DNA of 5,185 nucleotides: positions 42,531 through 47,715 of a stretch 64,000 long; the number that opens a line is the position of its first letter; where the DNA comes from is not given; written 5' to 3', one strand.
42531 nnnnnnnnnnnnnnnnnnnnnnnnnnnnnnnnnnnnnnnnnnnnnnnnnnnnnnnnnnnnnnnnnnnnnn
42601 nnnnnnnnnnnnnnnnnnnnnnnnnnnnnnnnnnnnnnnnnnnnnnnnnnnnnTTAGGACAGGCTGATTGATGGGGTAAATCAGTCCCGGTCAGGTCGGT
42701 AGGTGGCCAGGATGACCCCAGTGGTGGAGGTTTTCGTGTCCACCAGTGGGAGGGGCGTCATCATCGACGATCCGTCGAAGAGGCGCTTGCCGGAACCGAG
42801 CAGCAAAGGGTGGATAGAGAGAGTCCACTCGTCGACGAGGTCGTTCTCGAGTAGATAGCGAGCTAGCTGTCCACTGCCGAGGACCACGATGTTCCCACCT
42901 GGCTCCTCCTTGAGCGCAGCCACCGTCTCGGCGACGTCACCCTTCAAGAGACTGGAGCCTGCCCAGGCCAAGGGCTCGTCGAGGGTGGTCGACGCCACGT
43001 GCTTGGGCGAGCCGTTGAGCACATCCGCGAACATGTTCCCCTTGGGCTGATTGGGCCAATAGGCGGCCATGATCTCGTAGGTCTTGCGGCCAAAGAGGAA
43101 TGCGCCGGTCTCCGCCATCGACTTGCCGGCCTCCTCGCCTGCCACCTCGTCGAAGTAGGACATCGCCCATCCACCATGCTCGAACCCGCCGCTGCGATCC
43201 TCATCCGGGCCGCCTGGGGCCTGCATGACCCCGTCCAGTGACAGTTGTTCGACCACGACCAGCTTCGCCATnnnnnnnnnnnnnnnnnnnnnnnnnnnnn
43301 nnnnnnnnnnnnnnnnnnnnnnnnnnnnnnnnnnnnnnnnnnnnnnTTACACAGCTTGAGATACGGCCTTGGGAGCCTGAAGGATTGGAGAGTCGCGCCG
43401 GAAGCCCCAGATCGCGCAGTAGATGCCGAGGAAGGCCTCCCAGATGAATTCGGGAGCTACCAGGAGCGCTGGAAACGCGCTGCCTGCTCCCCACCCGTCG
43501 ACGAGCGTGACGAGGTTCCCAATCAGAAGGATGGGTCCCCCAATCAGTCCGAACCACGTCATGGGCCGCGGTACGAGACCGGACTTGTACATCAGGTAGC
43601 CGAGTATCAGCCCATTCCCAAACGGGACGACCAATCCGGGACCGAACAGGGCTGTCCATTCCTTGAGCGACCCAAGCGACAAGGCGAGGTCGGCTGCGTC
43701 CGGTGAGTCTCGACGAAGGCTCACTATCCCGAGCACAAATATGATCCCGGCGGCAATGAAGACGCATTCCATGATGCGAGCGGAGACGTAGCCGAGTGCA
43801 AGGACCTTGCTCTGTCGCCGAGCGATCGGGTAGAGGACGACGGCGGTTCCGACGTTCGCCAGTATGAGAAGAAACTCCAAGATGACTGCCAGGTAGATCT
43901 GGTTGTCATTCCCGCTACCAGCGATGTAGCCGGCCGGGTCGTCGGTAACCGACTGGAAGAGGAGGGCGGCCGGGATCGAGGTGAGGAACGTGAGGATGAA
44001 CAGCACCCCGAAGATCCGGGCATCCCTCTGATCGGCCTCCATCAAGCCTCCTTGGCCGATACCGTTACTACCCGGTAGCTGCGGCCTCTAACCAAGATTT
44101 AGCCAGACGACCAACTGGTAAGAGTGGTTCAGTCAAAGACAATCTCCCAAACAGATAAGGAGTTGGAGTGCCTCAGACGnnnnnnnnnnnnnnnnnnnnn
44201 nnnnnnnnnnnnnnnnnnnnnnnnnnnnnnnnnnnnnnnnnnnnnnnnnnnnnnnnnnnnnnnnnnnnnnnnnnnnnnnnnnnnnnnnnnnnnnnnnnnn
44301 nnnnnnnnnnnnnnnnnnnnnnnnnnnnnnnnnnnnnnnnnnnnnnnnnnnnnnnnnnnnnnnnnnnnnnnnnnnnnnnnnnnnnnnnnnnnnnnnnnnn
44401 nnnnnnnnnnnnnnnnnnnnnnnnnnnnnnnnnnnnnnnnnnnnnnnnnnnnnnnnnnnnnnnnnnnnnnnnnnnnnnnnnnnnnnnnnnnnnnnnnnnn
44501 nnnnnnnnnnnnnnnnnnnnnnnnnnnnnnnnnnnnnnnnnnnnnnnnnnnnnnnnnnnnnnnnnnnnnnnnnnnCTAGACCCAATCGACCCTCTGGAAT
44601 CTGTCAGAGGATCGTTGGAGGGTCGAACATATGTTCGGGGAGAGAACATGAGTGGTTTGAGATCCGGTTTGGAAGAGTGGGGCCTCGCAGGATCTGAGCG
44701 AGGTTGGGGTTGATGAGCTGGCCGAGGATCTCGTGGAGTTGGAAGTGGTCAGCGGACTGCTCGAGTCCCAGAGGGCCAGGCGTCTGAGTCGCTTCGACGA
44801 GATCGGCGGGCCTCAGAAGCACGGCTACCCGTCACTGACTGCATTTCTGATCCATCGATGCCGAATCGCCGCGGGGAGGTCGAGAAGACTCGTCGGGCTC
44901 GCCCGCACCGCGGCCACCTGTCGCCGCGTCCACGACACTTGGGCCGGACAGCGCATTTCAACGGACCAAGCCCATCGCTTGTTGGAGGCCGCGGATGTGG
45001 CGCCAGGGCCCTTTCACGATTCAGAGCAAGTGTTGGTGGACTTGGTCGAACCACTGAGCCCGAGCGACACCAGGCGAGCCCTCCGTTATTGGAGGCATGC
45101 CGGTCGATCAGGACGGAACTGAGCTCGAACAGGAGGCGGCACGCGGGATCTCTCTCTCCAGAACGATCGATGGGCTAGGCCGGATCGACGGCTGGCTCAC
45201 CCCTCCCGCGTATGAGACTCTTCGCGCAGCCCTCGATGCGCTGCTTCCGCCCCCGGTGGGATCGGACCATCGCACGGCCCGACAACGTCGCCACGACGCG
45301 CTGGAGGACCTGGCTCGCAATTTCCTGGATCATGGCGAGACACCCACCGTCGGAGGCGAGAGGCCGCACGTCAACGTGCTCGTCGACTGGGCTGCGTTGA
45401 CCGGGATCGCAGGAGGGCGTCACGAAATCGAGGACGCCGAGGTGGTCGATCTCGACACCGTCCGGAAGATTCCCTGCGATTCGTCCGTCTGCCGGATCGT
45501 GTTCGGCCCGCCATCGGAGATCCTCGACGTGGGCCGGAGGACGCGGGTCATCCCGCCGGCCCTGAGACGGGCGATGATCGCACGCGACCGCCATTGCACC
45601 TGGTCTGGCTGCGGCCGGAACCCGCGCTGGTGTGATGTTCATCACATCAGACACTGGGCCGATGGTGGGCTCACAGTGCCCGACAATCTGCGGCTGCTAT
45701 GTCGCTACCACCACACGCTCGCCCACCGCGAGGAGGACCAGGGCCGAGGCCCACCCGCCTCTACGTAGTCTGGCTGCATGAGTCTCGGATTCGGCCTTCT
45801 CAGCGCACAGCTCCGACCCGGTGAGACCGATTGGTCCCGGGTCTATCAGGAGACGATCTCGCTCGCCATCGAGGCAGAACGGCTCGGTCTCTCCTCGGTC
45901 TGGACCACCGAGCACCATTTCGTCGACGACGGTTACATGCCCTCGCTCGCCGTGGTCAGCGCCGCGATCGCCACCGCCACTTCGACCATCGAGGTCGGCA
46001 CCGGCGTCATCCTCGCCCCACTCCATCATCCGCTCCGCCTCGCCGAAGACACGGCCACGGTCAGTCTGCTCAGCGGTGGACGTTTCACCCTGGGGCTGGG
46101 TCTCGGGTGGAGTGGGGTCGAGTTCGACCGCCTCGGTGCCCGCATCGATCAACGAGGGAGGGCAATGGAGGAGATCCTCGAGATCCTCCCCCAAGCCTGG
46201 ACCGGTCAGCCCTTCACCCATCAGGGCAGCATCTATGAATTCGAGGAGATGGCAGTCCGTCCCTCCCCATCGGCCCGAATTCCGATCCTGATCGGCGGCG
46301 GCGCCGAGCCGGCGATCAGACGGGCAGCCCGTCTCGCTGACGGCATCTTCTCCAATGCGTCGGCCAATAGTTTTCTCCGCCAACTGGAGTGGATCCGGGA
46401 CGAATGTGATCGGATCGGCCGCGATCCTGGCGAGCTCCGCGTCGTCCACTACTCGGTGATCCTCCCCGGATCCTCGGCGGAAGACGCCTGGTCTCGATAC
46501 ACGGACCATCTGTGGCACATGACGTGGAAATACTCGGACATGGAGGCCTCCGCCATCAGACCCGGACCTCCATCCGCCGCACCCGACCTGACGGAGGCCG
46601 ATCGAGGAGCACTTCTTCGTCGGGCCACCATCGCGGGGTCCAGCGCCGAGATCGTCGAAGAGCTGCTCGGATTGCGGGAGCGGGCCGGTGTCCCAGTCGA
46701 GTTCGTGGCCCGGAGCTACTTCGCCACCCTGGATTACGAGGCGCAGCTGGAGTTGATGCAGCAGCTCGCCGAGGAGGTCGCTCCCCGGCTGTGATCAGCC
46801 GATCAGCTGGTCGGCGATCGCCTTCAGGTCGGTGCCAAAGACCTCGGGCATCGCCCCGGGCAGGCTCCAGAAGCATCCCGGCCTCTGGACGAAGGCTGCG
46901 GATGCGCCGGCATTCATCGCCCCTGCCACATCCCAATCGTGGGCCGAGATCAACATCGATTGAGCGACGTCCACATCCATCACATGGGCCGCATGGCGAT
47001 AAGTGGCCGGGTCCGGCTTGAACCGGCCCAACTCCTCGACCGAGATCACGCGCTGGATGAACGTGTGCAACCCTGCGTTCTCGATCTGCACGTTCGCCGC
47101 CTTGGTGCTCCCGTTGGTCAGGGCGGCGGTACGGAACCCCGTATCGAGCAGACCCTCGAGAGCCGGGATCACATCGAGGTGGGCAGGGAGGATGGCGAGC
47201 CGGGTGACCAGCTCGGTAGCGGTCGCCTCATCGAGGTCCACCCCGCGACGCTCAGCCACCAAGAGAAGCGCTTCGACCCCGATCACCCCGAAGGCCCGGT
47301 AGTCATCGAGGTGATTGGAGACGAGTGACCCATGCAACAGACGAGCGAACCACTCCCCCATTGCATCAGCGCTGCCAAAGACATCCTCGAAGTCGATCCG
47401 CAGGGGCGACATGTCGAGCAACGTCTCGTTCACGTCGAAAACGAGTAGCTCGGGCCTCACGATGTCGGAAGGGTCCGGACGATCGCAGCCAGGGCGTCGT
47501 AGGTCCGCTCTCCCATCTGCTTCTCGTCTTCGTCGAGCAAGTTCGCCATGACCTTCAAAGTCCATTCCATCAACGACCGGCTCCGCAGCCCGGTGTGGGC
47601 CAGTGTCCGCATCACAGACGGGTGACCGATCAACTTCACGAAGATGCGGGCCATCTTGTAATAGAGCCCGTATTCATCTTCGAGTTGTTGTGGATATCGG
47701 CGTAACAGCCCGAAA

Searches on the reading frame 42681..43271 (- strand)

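Call 76: search_protein_families(library=pfam, proteins=[window:42681-43271:-], max_evalue=0.0001)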
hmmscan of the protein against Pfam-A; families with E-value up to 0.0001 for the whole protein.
window:42681-43271:- (196 aa): 1 family
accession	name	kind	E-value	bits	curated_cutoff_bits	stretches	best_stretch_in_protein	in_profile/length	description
PF01872.23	RibD_C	-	2.7e-22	80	24.1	1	3-187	2-196/197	RibD C-terminal domain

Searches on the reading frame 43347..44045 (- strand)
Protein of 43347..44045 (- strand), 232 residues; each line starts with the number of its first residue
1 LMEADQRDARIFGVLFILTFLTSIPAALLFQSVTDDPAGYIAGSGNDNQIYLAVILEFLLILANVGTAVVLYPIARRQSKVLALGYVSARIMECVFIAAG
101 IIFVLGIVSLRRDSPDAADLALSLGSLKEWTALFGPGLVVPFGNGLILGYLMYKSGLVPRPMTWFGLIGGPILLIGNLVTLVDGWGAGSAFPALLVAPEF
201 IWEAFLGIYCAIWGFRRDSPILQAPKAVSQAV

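Call 76: search_protein_families(library=pfam, proteins=[window:43347-44045:-], max_evalue=0.0001)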
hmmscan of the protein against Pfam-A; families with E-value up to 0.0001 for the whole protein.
window:43347-44045:- (232 aa): 1 family
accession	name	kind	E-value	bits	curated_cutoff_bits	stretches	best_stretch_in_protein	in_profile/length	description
PF14329.11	DUF4386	-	4.9e-38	131.6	27.6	1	11-209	1-205/210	Domain of unknown function (DUF4386)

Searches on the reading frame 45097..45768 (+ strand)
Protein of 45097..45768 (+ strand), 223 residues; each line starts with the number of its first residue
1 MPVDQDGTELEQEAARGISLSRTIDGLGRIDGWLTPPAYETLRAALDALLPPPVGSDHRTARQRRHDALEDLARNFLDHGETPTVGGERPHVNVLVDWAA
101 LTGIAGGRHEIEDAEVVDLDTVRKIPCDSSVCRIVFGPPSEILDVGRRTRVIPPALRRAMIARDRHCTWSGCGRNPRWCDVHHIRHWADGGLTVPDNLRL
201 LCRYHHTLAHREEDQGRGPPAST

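Call 76: search_protein_families(library=pfam, proteins=[window:45097-45768:+], max_evalue=0.0001)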
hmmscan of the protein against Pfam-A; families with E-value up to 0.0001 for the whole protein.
window:45097-45768:+ (223 aa): 2 families
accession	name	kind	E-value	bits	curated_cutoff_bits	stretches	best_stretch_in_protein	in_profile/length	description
PF02720.22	DUF222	-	1.9e-25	90.3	24.4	1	3-164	134-306/306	Domain of unknown function (DUF222)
PF01844.29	HNH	-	3.6e-06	27.5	21.4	1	172-211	4-46/47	HNH endonuclease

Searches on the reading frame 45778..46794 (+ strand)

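Call 76: search_protein_families(library=pfam, proteins=[window:45778-46794:+], max_evalue=0.0001)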
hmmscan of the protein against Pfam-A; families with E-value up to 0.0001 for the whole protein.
window:45778-46794:+ (338 aa): 1 family
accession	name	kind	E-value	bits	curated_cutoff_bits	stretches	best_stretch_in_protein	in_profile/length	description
PF00296.26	Bac_luciferase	-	6e-60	203.7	27.9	1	20-304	19-311/314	Luciferase-like monooxygenase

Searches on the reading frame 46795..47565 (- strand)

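Call 76: search_protein_families(library=pfam, proteins=[window:46795-47565:-], max_evalue=0.0001)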
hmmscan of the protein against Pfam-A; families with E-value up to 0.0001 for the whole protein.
window:46795-47565:- (256 aa): 3 families
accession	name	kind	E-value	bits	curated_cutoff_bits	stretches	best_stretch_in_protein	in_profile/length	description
PF00702.32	Hydrolase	-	1.5e-12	48.8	26.4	1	40-220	3-191/191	haloacid dehalogenase-like hydrolase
PF13419.12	HAD_2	-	1.1e-08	35.8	23.8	1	131-226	83-178/178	Haloacid dehalogenase-like hydrolase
PF13242.12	Hydrolase_like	-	6.5e-05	23.2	22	0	183-227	4-49/75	HAD-hyrolase-like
